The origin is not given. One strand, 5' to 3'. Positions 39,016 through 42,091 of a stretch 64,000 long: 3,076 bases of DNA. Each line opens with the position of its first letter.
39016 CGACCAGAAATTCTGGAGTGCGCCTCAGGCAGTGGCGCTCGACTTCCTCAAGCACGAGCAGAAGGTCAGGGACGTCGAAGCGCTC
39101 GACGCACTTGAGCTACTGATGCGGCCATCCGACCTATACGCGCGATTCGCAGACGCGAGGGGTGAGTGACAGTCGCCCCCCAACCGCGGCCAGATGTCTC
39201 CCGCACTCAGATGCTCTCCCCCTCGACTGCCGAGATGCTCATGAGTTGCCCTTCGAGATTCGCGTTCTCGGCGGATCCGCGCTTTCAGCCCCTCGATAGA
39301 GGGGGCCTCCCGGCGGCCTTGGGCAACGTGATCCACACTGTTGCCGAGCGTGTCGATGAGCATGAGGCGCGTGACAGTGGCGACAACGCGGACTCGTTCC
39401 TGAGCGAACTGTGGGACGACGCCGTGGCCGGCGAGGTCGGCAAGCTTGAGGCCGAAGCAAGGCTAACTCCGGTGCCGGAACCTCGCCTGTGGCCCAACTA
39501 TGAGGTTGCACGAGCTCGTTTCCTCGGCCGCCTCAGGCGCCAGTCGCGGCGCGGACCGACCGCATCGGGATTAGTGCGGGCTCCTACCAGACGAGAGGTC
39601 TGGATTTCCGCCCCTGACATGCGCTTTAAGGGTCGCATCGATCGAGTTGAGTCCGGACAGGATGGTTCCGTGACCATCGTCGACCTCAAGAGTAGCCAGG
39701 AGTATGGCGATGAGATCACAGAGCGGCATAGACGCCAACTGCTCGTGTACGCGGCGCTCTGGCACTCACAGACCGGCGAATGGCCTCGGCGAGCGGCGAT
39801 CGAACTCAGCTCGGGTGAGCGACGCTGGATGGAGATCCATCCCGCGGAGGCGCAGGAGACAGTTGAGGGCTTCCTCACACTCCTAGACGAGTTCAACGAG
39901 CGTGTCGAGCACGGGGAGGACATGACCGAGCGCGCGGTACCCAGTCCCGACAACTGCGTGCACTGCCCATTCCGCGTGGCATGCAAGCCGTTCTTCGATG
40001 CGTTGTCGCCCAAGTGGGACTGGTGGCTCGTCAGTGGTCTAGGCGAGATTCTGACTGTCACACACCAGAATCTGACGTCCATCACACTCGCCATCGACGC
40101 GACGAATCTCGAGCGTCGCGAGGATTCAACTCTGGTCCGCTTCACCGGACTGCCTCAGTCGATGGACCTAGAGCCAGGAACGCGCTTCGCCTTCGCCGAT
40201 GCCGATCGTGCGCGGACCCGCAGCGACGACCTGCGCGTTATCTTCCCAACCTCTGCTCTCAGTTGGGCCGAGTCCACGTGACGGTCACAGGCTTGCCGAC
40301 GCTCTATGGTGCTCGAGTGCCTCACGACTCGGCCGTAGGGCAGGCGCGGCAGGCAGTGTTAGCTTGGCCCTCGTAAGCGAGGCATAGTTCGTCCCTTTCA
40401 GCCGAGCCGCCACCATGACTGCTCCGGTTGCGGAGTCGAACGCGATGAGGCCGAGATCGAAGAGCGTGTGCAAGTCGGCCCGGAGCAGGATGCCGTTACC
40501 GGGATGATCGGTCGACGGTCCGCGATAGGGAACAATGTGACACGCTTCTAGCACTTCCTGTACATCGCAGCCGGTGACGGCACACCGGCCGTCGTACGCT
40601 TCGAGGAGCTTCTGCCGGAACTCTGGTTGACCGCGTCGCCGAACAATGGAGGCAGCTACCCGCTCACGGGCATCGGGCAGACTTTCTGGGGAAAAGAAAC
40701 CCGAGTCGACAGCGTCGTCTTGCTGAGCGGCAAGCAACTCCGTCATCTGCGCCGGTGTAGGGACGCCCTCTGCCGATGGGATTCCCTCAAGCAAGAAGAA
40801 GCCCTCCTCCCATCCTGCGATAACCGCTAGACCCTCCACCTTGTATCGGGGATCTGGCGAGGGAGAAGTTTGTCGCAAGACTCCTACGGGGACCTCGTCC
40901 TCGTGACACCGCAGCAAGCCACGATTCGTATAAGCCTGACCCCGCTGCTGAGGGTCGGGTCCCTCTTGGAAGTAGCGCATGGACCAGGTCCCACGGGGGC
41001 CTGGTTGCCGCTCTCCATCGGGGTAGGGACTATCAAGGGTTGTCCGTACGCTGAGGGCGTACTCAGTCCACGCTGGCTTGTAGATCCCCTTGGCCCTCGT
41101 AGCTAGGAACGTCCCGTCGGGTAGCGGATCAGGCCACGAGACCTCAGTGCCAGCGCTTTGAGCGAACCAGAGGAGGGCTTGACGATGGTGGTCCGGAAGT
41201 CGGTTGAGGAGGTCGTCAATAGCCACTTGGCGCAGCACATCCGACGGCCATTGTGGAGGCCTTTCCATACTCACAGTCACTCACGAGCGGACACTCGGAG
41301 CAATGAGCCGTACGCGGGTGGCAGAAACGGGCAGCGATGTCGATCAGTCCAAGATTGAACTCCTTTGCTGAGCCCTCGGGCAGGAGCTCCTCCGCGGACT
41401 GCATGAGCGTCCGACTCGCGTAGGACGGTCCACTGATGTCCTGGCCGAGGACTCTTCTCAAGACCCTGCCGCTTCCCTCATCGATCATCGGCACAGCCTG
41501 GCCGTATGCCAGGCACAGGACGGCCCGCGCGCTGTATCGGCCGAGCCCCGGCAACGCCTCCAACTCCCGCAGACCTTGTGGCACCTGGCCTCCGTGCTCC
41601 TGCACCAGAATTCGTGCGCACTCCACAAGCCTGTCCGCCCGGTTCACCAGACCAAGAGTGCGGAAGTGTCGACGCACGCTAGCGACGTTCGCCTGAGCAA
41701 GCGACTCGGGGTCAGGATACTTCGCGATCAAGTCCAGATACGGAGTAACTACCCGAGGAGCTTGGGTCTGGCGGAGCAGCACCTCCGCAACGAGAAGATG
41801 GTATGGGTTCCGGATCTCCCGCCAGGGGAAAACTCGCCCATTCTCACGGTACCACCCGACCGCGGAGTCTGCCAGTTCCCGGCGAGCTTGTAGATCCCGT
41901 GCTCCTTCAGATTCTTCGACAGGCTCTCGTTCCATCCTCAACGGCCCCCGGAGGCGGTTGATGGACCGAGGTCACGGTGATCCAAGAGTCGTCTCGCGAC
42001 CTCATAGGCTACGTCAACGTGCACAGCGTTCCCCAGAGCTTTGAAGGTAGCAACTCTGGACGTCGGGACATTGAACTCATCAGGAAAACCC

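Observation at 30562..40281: Helicase-DUF1998 giant + 1073-aa partner + coupled Cas4-like nuclease: a Druantia-III / DISARM-class-2-like hybrid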

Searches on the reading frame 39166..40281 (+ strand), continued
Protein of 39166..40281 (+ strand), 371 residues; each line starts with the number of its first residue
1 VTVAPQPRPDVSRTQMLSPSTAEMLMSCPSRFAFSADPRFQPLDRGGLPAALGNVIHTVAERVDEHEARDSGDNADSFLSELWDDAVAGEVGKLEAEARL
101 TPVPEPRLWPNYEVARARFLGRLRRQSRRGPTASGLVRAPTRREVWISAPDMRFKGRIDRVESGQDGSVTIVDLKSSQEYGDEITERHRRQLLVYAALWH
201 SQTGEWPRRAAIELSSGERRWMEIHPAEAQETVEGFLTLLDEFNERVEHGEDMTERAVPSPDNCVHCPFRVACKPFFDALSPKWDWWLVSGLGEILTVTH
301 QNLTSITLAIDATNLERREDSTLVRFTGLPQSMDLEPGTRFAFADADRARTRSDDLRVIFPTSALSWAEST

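Call 92: find_encoding_contigs(protein=P0161, flank=10000, max_places=1)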
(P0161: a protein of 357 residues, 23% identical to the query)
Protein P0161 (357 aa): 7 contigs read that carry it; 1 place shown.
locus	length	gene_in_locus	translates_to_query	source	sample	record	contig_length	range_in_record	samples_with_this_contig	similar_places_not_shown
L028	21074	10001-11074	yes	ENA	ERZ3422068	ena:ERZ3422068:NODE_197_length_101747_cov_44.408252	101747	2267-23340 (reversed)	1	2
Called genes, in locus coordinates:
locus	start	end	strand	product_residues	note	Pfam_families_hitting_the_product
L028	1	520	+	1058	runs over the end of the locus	PF05140:ResB, PF01578:Cytochrom_C_asm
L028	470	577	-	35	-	-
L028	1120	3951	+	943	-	-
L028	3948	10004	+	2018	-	PF00270:DEAD, PF27116:YjiV_N (faint), PF00271:Helicase_C (weak), PF09369:MZB (weak)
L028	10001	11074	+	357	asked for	PF12705:PDDEXK_1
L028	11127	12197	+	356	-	PF00145:DNA_methylase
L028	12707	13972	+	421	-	PF17293:Arm-DNA-bind_5, PF13102:Phage_int_SAM_5, PF00589:Phage_integrase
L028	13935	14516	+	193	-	PF10543:ORF6N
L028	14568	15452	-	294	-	PF01545:Cation_efflux, PF16916:ZT_dimer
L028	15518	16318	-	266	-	PF13595:DUF4138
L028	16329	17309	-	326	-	PF12508:Transposon_TraM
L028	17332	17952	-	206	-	-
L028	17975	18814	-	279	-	-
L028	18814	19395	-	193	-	-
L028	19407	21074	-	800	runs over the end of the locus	PF12991:DUF3875 (weak), PF19044:P-loop_TraG, PF01935:DUF87, PF10412:TrwB_AAD_bind (faint), PF12846:AAA_10 (weak)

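Call 93: search_protein_families(library=padloc, proteins=[L025:1123-3948:+, L025:3945-10004:+, L025:10001-11074:+, L025:11067-12185:+, L025:12883-13725:+, L002:1035-4541:+], max_evalue=1e-10)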
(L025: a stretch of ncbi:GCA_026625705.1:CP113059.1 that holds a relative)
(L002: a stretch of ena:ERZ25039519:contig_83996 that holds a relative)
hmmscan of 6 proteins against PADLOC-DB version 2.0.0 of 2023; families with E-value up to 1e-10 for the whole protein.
L025:1123-3948:+ (941 aa): 5 families
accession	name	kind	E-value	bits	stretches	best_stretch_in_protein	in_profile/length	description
PDLC00054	DruF4|DruF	-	3.7e-73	245.1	1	1-578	1-561/678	Unknown function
PDLC00021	DruF2|DruF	-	2e-62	209.7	1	1-579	1-559/676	Unknown function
PDLC00056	DruL4|DruL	-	6.5e-51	171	1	618-912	4-287/330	Unknown function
PDLC00057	DruL4|DruL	-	5.4e-12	43.6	1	668-926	51-296/309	Unknown function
PDLC00016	DruF2|DruF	-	1.7e-11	40.9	0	2-229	23-237/1030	Unknown function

L025:3945-10004:+ (2019 aa): 9 families
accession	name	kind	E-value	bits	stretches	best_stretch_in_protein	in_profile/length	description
PDLC00014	DruE2|DruE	-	0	1928.5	1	1-2018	1-1925/1928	SNF2 family N-terminal domain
PDLC00015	DruE2|DruE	-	0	1872.8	1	1-2017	2-1881/1887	SNF2 family N-terminal domain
PDLC00051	DruE4|DruE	-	0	1720.8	1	1-2016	3-1823/1829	SNF2 family N-terminal domain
PDLC00013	DruE1|DruE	-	1.3e-177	591.5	4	181-654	137-584/1776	SNF2 family N-terminal domain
PDLC00037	DruE3|DruE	-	3.4e-93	311.5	2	1269-1600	1050-1406/2055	SNF2 family N-terminal domain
PDLC00035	DruE3|DruE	-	1.8e-72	242.6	2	1268-1597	1051-1401/1460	SNF2 family N-terminal domain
PDLC00036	DruE3|DruE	-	4.7e-56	187.7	2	1271-1597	1045-1384/2023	SNF2 family N-terminal domain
PDLC02896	DpdJ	-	3e-19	66.3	0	182-382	207-393/1487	DpdJ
PDLC03960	SngC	-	8.5e-18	62.4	0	97-216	25-97/720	-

L025:10001-11074:+ (357 aa): 3 families
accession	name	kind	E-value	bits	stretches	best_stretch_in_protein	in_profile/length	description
PDLC00059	DruK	-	2.2e-24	84.2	1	129-354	110-319/326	PD-(D/E)XK nuclease superfamily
PDLC00060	DruK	-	1e-21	75.7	1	16-295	2-285/347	PD-(D/E)XK nuclease superfamily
PDLC01250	Cas4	-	2.5e-11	42.2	1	118-270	44-167/168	"CAS-I,CAS-II,CAS-III,CAS-IV,CAS-V,CAS-VI; acquisition_associated"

L025:11067-12185:+ (372 aa): 51 families (the best 25 are shown)
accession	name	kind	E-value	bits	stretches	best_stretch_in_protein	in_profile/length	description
PDLC00030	DruM2|DruM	-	7e-146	484.2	1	6-366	3-366/380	DNA cytosine methylase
PDLC03355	MTase_II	-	1.5e-104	348.2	1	7-370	3-374/377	Type II methyltransferase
PDLC03378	MTase_II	-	2.2e-70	235.7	1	8-369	2-335/344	Type II methyltransferase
PDLC03272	MTase_II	-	5.1e-56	188.5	1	4-369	70-395/407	Type II methyltransferase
PDLC03234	MTase_II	-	1e-53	181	2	8-204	4-182/375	Type II methyltransferase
PDLC03326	MTase_II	-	1.8e-46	157.2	2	11-198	7-183/412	Type II methyltransferase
PDLC00027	DruM2|DruM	-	1.6e-45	154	1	6-208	9-183/361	DNA cytosine methylase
PDLC00033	DruM2|DruM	-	1.7e-43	147.4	2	6-193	19-193/368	DNA cytosine methylase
PDLC00026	DruM2|DruM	-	1.5e-40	137.8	1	8-197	4-174/336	DNA cytosine methylase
PDLC00031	DruM2|DruM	-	5.9e-40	135.5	1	6-201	9-176/361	DNA cytosine methylase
PDLC02650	DrmMII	-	7e-39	131.9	2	11-145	11-138/435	DrmMII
PDLC03731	oMTase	-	7e-39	131.8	1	3-195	8-179/326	orphan methyltransferase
PDLC03237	MTase_II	-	2.3e-35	119.8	1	14-215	799-993/1036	Type II methyltransferase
PDLC02649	DrmMII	-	1.4e-31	107.9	1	62-193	84-222/422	DrmMII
PDLC03330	MTase_II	-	8.9e-31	105.1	1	10-217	100-289/430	Type II methyltransferase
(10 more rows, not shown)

L025:12883-13725:+ (280 aa): 0 families

L002:1035-4541:+ (1168 aa): 9 families
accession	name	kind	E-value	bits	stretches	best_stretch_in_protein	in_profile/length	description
PDLC00023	DruF2|DruF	-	4.5e-145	483.2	1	150-1139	8-980/1011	Unknown function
PDLC00016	DruF2|DruF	-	3.7e-127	423.8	1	147-1139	20-999/1030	Unknown function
PDLC00052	DruF4|DruF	-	5.9e-42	141.7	1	146-419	5-275/692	Unknown function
PDLC00017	DruF2|DruF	-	1.5e-41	140.4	1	146-564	6-402/693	Unknown function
PDLC00020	DruF2|DruF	-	5.4e-41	138.5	1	146-419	5-277/693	Unknown function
PDLC00055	DruF4|DruF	-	5.5e-28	95.7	1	150-424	4-281/703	Unknown function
PDLC00054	DruF4|DruF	-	6.3e-20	69.2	1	150-409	2-252/678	Unknown function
PDLC00053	DruF4|DruF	-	1e-19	68.5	1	151-424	3-271/689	Unknown function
PDLC00021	DruF2|DruF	-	2.8e-15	53.9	1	150-590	2-426/676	Unknown function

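Call 94: search_protein_families(library=ncbifam, proteins=[window:39166-40278:+], max_evalue=0.001)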
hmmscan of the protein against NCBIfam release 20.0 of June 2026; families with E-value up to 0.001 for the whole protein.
window:39166-40278:+ (371 aa): 2 families
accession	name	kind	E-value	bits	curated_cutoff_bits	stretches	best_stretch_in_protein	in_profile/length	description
TIGR00372.1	cas4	equivalog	1.5e-09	38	65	1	138-275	52-180/180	CRISPR-associated protein Cas4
TIGR02786.1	addB_alphas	equivalog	1.7e-07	29.7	486.5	1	41-199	779-927/1024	double-strand break repair protein AddB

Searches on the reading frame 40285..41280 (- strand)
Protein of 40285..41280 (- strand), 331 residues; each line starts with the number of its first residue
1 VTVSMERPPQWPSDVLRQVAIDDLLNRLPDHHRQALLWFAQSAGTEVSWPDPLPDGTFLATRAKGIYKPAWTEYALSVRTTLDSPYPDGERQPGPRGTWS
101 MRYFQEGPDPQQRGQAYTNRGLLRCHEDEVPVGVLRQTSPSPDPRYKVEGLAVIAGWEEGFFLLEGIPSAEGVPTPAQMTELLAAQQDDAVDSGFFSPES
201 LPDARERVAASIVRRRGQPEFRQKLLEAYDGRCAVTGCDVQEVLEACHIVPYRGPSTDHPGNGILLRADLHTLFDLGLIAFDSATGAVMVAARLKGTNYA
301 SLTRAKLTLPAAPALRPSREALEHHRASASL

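Call 3: search_protein_families(library=pfam, proteins=[window:40285-41280:-], max_evalue=0.01)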
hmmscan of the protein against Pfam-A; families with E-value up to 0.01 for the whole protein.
window:40285-41280:- (331 aa): 1 family
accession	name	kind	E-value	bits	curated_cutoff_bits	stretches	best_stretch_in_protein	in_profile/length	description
PF13391.12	HNH_2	-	1.6e-16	60.4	21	1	233-282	1-66/66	HNH endonuclease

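Call 4: search_protein_families(library=padloc, proteins=[window:40285-41280:-], max_evalue=0.01)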
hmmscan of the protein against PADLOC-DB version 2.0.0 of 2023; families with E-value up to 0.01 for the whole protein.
window:40285-41280:- (331 aa): 3 families
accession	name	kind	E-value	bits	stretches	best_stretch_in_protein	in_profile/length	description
PDLC04132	HNH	-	2e-16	57.9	1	209-327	145-269/286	-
PDLC03546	HNH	-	4.2e-09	33.8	1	199-286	141-230/282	Type II restriction enzyme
PDLC03529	REase_II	-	0.00088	16.5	1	242-299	293-352/389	Type II restriction enzyme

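Call 94: search_protein_families(library=ncbifam, proteins=[window:40288-41280:-], max_evalue=0.001)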
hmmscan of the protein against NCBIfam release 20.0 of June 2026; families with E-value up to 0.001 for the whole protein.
window:40288-41280:- (331 aa): 1 family
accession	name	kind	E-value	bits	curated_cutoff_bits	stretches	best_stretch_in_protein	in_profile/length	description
NF045808.1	PT-DNA_restrict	exception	7.2e-12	45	180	1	213-325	157-278/284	phosphorothioated DNA-binding restriction endonuclease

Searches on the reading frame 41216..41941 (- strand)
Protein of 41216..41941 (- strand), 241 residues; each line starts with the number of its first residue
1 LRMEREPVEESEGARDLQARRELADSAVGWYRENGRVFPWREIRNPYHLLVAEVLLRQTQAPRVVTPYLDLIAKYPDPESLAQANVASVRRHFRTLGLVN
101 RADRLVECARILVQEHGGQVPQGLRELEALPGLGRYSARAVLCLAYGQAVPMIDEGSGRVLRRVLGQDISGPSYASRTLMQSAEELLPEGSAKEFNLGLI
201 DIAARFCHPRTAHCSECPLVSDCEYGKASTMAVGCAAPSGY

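Call 3: search_protein_families(library=pfam, proteins=[window:41216-41941:-], max_evalue=0.01)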
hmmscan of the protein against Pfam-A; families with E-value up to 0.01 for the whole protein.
window:41216-41941:- (241 aa): 2 families
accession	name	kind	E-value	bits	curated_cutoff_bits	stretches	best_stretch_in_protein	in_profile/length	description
PF00730.31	HhH-GPD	-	3.7e-11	43.8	26.2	1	51-181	1-104/108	HhH-GPD superfamily base excision DNA repair protein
PF00633.29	HHH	-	8.9e-05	22.6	24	1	116-143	2-29/30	Helix-hairpin-helix motif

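Call 4: search_protein_families(library=padloc, proteins=[window:41216-41941:-], max_evalue=0.01)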
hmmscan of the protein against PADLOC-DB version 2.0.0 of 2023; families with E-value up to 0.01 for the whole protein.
window:41216-41941:- (241 aa): 1 family
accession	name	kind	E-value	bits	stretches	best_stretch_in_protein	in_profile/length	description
PDLC03398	REase_II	-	7.2e-42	141.5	1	25-226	14-216/221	Type II nicking endonuclease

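Call 94: search_protein_families(library=ncbifam, proteins=[window:41219-41941:-], max_evalue=0.001)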
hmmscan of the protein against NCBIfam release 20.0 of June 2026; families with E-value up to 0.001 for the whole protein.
window:41219-41941:- (241 aa): 6 families
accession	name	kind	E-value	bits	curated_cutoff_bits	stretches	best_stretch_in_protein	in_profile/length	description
TIGR01084.1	mutY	equivalog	6.1e-48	163.8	286.5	1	23-228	2-211/277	A/G-specific adenine glycosylase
NF008132.0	PRK10880.1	equivalog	1.7e-35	122.7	427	1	22-224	6-210/351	A/G-specific adenine glycosylase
TIGR01083.1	nth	equivalog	4.5e-23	81.9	211.7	1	44-214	25-192/192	endonuclease III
NF010488.0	PRK13910.1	equivalog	4.9e-22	78.6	471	1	57-223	4-167/290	adenine-specific DNA glycosylase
NF007978.0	PRK10702.1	equivalog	3.8e-14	52.8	405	1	44-226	27-206/211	endonuclease III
NF053634.1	MonDNAglycDR2438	equivalog_domain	1.6e-05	24.6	400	1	44-224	18-205/219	monofunctional DNA glycosylase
